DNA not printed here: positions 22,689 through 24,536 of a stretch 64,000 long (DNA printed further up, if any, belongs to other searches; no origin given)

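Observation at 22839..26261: Cyclase gene translationally coupled to an AMMECR1-less AmmeMemoRadiSam pair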

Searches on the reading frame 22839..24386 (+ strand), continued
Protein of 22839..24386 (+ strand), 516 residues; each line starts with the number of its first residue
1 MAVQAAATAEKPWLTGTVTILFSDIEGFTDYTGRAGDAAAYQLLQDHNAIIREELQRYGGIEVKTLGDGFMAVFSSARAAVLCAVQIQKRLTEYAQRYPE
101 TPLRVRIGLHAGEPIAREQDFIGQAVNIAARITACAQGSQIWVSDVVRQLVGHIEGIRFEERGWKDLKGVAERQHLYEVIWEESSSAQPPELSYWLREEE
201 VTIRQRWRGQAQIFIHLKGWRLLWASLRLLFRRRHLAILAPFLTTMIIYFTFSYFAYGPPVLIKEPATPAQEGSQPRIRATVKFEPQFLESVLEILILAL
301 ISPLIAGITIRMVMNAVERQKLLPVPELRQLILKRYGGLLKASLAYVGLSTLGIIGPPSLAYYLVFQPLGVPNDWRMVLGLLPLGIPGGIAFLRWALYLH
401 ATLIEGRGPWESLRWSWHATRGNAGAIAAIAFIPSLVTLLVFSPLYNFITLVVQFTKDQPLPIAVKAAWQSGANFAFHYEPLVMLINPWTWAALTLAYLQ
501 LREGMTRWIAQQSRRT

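Call 23: find_encoding_contigs(protein=P0122, flank=8000, max_places=3)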
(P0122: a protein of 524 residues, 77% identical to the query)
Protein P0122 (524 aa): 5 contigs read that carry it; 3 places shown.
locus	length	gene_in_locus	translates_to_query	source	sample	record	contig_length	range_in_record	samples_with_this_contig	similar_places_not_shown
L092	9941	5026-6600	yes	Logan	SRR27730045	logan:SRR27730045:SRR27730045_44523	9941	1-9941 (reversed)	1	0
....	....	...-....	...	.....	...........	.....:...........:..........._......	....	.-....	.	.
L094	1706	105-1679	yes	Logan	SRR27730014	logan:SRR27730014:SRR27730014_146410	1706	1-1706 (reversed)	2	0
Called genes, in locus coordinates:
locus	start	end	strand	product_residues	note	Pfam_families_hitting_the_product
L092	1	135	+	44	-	?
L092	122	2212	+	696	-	PF13229:Beta_helix, PF05048:NosD, PF13229:Beta_helix, PF00005:ABC_tran, PF02463:SMC_N (faint), PF13304:AAA_21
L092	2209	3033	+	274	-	PF01061:ABC2_membrane (weak), PF12679:ABC2_membrane_2, PF12730:ABC2_membrane_4, PF12698:ABC2_membrane_3 (weak)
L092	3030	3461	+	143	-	PF05573:NosL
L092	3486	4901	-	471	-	PF00206:Lyase_1, PF10415:FumaraseC_C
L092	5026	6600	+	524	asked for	PF00211:Guanylate_cyc, PF25231:DUF7847 (weak)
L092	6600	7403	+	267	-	PF01875:Memo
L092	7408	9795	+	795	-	PF14890:Intein_splicing, PF14528:LAGLIDADG_3 (weak), PF04055:Radical_SAM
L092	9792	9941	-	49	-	?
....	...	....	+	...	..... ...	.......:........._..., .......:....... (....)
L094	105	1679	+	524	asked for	PF00211:Guanylate_cyc, PF25231:DUF7847 (weak)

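Call 25: find_encoding_contigs(protein=P0126, flank=8000, max_places=2)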
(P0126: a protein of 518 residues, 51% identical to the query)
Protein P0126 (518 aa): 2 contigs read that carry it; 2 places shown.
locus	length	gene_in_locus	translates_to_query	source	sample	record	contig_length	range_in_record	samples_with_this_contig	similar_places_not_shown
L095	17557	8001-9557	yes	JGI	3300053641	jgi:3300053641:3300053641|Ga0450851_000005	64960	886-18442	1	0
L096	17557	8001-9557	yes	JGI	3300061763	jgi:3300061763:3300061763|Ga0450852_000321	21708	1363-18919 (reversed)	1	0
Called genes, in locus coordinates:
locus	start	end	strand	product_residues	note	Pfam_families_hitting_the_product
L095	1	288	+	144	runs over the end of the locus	PF13302:Acetyltransf_3 (weak), PF13527:Acetyltransf_9, PF13480:Acetyltransf_6, PF00583:Acetyltransf_1, PF13673:Acetyltransf_10, PF12746:GNAT_acetyltran (weak), PF13508:Acetyltransf_7, PF08445:FR47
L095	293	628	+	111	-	PF09413:DUF2007 (weak)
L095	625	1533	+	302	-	PF00005:ABC_tran, PF13304:AAA_21, PF13732:DrrA1-3_C (weak)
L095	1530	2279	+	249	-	PF12679:ABC2_membrane_2, PF12698:ABC2_membrane_3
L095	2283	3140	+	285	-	PF00398:RrnaAD, PF13649:Methyltransf_25 (weak)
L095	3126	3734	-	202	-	-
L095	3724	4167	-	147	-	-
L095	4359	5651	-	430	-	PF01336:tRNA_anti-codon, PF00152:tRNA-synt_2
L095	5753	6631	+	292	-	PF13428:TPR_14 (faint), PF13432:TPR_16 (faint), PF21033:RMD1-3 (weak), PF13181:TPR_8 (faint), PF00515:TPR_1 (faint), PF16811:TAtT (weak), PF13414:TPR_11 (weak), PF07719:TPR_2 (weak), +1 more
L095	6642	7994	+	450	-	PF01546:Peptidase_M20, PF07687:M20_dimer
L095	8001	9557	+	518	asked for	PF00211:Guanylate_cyc, PF10110:GPDPase_memb (weak)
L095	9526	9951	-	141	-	PF00027:cNMP_binding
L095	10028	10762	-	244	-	PF23023:Anti-Pycsar_Apyc1, PF00753:Lactamase_B, PF12706:Lactamase_B_2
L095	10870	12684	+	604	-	PF08439:Peptidase_M3_N, PF01432:Peptidase_M3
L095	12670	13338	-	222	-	PF00072:Response_reg, PF00486:Trans_reg_C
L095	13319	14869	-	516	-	PF00672:HAMP (faint), PF00512:HisKA, PF02518:HATPase_c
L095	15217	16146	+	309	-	-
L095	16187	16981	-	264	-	PF01513:NAD_kinase, PF20143:NAD_kinase_C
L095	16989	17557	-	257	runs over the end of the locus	PF00528:BPD_transp_1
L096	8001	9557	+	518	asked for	PF00211:Guanylate_cyc, PF10110:GPDPase_memb (weak)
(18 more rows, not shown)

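Call 26: find_encoding_contigs(protein=P0128, flank=8000, max_places=2)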
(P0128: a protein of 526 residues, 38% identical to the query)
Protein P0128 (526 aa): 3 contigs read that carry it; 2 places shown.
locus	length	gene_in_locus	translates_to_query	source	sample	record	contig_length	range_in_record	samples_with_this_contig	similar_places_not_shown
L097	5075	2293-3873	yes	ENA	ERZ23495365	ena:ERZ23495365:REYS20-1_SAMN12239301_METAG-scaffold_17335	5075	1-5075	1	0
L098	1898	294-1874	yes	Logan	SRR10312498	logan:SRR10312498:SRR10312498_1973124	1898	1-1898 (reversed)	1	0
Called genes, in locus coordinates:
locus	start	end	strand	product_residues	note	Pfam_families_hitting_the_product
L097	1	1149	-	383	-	?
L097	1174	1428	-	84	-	PF07747:MTH865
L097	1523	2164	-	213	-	-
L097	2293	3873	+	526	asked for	PF00211:Guanylate_cyc, PF25231:DUF7847, PF10110:GPDPase_memb (weak)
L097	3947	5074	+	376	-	?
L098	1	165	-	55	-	?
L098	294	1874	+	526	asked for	PF00211:Guanylate_cyc, PF25231:DUF7847, PF10110:GPDPase_memb (weak)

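Call 56: search_protein_families(library=pfam, proteins=[L097:3947-5074:+, L095:10028-10762:-, L089:7490-7915:-], max_evalue=0.001)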
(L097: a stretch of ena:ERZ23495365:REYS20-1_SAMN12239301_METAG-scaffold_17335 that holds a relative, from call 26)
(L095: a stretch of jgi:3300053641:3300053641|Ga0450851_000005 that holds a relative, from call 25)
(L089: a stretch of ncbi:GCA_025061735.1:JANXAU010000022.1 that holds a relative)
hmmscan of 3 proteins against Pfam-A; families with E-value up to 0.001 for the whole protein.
L097:3947-5074:+ (376 aa): 6 families
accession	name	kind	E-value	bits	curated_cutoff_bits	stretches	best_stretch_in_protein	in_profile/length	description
PF02737.24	3HCDH_N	-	8.1e-73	244.6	22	1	8-188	1-179/180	3-hydroxyacyl-CoA dehydrogenase, NAD binding domain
PF00725.27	3HCDH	-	3.4e-45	152.9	22.1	2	191-281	1-97/97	3-hydroxyacyl-CoA dehydrogenase, C-terminal domain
PF03446.21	NAD_binding_2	-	3.8e-06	27.5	21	1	8-150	1-119/161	NAD binding domain of 6-phosphogluconate dehydrogenase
PF01210.29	NAD_Gly3P_dh_N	-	3.3e-05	24.4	23.1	1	9-121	2-102/158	NAD-dependent glycerol-3-phosphate dehydrogenase N-terminus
PF03807.23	F420_oxidored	-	0.00012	23.1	21.6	0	8-95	1-68/94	NADP oxidoreductase coenzyme F420-dependent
PF03721.20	UDPG_MGDP_dh_N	-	0.00047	20.2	27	1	8-95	2-85/187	UDP-glucose/GDP-mannose dehydrogenase family, NAD binding domain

L095:10028-10762:- (244 aa): 2 families
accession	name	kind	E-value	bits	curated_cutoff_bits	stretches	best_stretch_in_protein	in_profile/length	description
PF12706.13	Lactamase_B_2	-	2.2e-18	67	27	1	30-209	2-199/200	Beta-lactamase superfamily domain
PF00753.33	Lactamase_B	-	1.5e-12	48.3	22.7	1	17-178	4-162/196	Metallo-beta-lactamase superfamily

L089:7490-7915:- (141 aa): 1 family
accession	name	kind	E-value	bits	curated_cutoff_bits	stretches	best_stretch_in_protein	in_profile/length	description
PF00027.35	cNMP_binding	-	1.4e-22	79.8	27.5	1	33-117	1-89/89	Cyclic nucleotide-binding domain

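Call 78: predict_structure(alignment_id=A1)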
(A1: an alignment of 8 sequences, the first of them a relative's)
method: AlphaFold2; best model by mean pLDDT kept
length: 516 residues; sequences in the alignment: 8
mean_pLDDT: 45.7   pTM: 0.35
mean pLDDT of the five models: 45.7, 41.7, 38.3, 36.9, 35.3
residues with pLDDT >= 90: 0; 70-90: 26; 50-70: 161; < 50: 329
segments of 3 or more residues with pLDDT < 50: 1-18, 111-139, 145-221, 256-303, 316-329, 335-340, 345-350, 385-413, 415-488, 504-516
pLDDT, mean of each block of 10 residues (from residue 1): 24 38 54 64 72 76 60 60 66 70 56 42 39 45 48 34 30 29 27 35 31 33 55 57 60 49 31 28 34 42 50 49 47 49 47 53 56 52 47 40 41 47 42 45 39 36 35 29 47 54 45 34
secondary structure, 60 per line:
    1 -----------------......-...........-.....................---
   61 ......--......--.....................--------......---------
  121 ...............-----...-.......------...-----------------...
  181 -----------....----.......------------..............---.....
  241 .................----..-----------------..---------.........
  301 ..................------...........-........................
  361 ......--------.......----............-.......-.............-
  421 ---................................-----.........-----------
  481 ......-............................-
elements in order: E18-23 H25-35 H37-57 E61-66 E69-74 H77-97 E106-111 H121-135 E141-143 H145-151 E158-160 E178-180 H192-195 H200-206 H219-232 H236-257 H292-318 H325-335 H337-366 H375-381 H386-397 H399-405 H407-419 H424-455 H461-469 H481-486 H488-515
